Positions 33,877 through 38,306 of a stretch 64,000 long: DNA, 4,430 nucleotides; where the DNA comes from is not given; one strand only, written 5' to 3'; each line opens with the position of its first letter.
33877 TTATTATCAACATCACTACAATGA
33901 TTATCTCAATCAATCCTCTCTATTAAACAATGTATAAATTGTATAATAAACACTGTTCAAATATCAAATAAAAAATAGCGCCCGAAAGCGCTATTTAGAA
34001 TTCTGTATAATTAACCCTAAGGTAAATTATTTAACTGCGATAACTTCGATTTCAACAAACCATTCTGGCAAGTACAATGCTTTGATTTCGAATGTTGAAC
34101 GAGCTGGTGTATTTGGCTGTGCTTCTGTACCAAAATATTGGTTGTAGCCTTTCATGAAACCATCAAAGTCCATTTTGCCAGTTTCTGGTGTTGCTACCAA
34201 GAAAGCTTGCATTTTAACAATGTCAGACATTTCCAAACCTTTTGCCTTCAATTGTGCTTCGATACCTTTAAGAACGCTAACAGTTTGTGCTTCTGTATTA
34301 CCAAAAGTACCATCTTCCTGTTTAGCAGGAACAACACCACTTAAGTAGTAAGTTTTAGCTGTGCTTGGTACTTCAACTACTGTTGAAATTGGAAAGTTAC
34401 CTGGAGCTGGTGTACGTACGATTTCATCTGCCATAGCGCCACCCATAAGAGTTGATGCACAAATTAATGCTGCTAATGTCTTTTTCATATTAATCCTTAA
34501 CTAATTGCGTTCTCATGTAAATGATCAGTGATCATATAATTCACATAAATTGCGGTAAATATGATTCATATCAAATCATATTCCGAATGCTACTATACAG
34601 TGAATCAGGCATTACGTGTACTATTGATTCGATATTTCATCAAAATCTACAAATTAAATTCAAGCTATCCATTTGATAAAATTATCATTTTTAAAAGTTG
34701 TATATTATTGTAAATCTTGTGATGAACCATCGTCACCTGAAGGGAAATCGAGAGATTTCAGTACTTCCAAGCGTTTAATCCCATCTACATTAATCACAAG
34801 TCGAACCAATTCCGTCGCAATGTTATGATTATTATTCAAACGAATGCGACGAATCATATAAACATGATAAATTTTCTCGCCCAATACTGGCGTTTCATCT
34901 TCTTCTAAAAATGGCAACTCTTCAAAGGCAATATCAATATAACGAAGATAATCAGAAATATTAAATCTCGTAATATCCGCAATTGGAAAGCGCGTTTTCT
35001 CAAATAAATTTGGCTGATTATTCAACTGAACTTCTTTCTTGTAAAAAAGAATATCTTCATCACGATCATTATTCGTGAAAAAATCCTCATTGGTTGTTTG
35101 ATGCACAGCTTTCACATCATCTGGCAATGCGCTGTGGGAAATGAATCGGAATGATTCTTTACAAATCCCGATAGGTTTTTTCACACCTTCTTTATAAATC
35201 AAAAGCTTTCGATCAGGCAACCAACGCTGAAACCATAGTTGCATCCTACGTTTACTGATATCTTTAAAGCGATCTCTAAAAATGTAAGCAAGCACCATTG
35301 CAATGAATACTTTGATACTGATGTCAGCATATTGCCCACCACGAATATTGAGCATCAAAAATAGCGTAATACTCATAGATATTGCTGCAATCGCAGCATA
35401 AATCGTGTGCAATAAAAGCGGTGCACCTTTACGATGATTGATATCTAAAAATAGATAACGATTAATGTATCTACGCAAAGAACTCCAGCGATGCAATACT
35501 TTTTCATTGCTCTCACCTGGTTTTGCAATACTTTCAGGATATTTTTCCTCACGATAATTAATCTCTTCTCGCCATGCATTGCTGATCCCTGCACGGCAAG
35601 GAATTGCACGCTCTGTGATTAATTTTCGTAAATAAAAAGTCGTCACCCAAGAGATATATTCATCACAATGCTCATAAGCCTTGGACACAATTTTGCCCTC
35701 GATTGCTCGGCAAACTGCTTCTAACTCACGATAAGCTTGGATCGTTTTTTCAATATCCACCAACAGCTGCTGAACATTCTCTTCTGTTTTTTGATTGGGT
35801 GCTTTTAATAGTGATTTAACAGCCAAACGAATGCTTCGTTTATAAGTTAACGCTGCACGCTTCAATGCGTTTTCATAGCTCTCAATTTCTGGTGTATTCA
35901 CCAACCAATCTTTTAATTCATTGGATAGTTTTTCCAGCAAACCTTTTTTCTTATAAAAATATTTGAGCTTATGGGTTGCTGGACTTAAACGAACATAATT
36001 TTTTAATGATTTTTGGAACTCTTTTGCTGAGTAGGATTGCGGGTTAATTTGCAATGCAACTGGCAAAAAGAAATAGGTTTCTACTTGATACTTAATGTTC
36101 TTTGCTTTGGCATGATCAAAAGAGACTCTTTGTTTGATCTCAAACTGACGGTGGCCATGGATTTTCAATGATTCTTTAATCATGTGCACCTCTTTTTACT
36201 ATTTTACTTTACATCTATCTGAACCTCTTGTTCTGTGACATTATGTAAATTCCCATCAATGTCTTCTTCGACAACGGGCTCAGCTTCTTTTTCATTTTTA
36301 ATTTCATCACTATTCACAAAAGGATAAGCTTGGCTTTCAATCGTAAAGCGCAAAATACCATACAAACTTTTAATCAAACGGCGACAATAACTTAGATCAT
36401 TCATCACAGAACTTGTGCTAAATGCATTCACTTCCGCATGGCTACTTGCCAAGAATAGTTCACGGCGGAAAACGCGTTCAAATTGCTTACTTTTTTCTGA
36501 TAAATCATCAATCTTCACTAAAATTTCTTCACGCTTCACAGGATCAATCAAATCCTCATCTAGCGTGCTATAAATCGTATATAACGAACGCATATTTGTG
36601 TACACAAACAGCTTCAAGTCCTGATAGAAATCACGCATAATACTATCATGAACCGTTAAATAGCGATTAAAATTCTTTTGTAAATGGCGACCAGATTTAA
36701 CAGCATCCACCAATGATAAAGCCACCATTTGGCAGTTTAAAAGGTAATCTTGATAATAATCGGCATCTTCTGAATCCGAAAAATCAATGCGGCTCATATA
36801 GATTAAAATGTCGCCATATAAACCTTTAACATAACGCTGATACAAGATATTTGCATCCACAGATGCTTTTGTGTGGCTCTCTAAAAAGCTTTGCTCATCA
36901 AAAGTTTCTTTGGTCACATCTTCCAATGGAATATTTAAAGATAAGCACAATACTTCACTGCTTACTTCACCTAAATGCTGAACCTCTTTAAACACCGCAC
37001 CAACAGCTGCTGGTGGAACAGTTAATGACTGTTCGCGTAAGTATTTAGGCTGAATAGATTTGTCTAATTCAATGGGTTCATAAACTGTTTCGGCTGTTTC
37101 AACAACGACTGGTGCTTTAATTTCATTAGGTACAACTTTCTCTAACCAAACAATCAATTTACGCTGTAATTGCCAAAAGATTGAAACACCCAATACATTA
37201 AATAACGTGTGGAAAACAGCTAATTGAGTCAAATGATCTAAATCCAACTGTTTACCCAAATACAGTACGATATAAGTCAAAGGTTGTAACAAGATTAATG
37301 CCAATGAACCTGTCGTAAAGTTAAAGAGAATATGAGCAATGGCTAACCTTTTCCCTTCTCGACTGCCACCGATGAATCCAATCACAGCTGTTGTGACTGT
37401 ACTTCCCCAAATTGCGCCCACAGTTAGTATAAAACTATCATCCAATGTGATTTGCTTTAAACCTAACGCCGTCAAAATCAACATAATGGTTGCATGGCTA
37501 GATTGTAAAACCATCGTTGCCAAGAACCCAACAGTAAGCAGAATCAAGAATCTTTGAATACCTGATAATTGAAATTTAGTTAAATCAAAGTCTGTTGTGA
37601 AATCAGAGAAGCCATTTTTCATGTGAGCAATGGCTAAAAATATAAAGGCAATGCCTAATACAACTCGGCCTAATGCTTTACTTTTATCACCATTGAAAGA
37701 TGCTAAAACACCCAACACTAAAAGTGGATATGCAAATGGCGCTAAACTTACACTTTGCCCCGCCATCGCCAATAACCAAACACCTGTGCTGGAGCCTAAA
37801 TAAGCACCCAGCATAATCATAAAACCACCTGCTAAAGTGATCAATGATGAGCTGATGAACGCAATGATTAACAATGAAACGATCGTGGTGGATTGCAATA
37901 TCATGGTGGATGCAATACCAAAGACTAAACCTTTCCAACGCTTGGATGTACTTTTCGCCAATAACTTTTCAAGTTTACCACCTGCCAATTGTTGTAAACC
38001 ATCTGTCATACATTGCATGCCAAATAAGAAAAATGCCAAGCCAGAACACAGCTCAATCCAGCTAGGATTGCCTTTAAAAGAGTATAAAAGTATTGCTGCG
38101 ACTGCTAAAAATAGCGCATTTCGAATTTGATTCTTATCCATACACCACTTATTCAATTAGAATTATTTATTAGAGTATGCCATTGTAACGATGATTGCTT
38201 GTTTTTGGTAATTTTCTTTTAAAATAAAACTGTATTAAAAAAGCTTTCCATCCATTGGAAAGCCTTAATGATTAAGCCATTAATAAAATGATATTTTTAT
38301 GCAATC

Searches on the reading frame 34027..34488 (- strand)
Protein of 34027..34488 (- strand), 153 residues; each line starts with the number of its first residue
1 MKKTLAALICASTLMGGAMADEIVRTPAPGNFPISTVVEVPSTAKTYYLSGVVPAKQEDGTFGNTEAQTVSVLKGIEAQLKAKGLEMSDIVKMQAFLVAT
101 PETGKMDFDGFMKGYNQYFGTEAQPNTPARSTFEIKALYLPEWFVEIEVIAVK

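Call 4: search_protein_families(library=pfam, proteins=[window:34027-34488:-], max_evalue=0.01)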
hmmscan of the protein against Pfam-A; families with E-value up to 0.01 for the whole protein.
window:34027-34488:- (153 aa): 1 family
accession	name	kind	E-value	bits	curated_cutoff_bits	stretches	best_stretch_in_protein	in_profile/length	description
PF01042.26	Ribonuc_L-PSP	-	2.4e-18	66.7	27.3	1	43-152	17-120/121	Endoribonuclease L-PSP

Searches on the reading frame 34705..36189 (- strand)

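Call 4: search_protein_families(library=pfam, proteins=[window:34705-36189:-], max_evalue=0.01)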
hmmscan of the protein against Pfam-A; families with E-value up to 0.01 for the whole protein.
window:34705-36189:- (494 aa): 0 families

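Call 5: search_protein_families(library=padloc, proteins=[window:34705-36189:-], max_evalue=0.01)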
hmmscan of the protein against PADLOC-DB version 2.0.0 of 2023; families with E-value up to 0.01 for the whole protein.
window:34705-36189:- (494 aa): 0 families

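Call 6: search_protein_families(library=ncbifam, proteins=[window:34705-36189:-], max_evalue=0.1)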
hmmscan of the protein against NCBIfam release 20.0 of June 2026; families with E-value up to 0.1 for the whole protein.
window:34705-36189:- (494 aa): 1 family
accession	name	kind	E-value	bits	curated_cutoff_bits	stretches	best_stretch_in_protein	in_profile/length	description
TIGR02986.1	restrict_Alw26I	exception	0.0086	15.4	443.85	1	67-150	86-169/425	Alw26I/Eco31I/Esp3I family type II restriction endonuclease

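Call 7: search_protein_families(library=pfam, proteins=[window:34705-36189:-], max_evalue=10)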
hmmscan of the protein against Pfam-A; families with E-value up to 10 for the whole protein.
window:34705-36189:- (494 aa): 5 families
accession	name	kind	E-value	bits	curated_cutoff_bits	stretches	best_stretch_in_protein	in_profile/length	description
PF10548.14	P22_AR_C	-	0.064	13.8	22.4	1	132-181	5-57/73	P22AR C-terminal domain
PF18497.6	RNase_3_N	-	0.18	12.3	26.8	1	53-82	11-40/95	Ribonuclease III N-terminal domain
PF13107.11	DUF3964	-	0.87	10.5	27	1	5-69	26-92/109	Protein of unknown function (DUF3964)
PF13906.12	AA_permease_C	-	2.3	8.8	27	1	269-304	11-45/51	C-terminus of AA_permease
PF14131.11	DUF4298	-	2.7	8.6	27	0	55-82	15-42/87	Domain of unknown function (DUF4298)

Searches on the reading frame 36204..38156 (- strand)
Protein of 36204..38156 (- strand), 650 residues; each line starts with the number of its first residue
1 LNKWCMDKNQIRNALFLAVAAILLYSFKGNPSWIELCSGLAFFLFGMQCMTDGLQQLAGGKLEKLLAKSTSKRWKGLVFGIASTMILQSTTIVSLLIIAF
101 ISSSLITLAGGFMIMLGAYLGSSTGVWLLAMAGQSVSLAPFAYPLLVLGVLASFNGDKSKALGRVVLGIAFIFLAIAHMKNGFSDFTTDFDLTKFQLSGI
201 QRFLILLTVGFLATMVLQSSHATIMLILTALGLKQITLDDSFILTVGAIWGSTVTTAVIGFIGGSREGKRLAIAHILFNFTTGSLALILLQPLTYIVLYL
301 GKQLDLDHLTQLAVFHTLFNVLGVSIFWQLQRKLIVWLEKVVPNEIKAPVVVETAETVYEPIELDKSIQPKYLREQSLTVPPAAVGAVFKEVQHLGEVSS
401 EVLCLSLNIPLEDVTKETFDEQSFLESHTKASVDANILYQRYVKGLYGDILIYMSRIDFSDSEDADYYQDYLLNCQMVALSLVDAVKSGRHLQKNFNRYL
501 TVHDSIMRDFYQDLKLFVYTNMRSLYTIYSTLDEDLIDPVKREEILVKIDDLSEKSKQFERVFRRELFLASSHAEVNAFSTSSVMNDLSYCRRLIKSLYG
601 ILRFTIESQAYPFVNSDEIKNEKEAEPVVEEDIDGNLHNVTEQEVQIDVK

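Call 6: search_protein_families(library=ncbifam, proteins=[window:36204-38156:-], max_evalue=0.1)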
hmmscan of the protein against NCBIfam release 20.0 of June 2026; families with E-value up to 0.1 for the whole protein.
window:36204-38156:- (650 aa): 3 families
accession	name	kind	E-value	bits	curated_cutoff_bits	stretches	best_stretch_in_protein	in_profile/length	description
TIGR00704.1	NaPi_cotrn_rel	hypoth_equivalog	2.6e-38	132.4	210.1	1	34-344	5-307/308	Na/Pi-cotransporter II-related protein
NF037997.1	Na_Pi_symport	subfamily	9.5e-36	123.8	50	1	40-333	5-289/294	Na/Pi symporter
TIGR01013.1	2a58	subfamily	3.3e-10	39.5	306.15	2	42-133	6-99/456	sodium-dependent inorganic phosphate transporter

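Call 7: search_protein_families(library=pfam, proteins=[window:36204-38156:-], max_evalue=10)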
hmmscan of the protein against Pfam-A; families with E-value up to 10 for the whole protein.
window:36204-38156:- (650 aa): 3 families
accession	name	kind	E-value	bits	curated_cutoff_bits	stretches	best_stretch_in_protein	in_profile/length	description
PF02690.20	Na_Pi_cotrans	-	5.3e-38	130.6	29.1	2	42-180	1-136/137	Na+/Pi-cotransporter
PF02656.20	DUF202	-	0.097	13.6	23.4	1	11-49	14-54/68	Domain of unknown function (DUF202)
PF14257.11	DUF4349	-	0.16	11.7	27.7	1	378-430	53-99/213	Domain of unknown function (DUF4349)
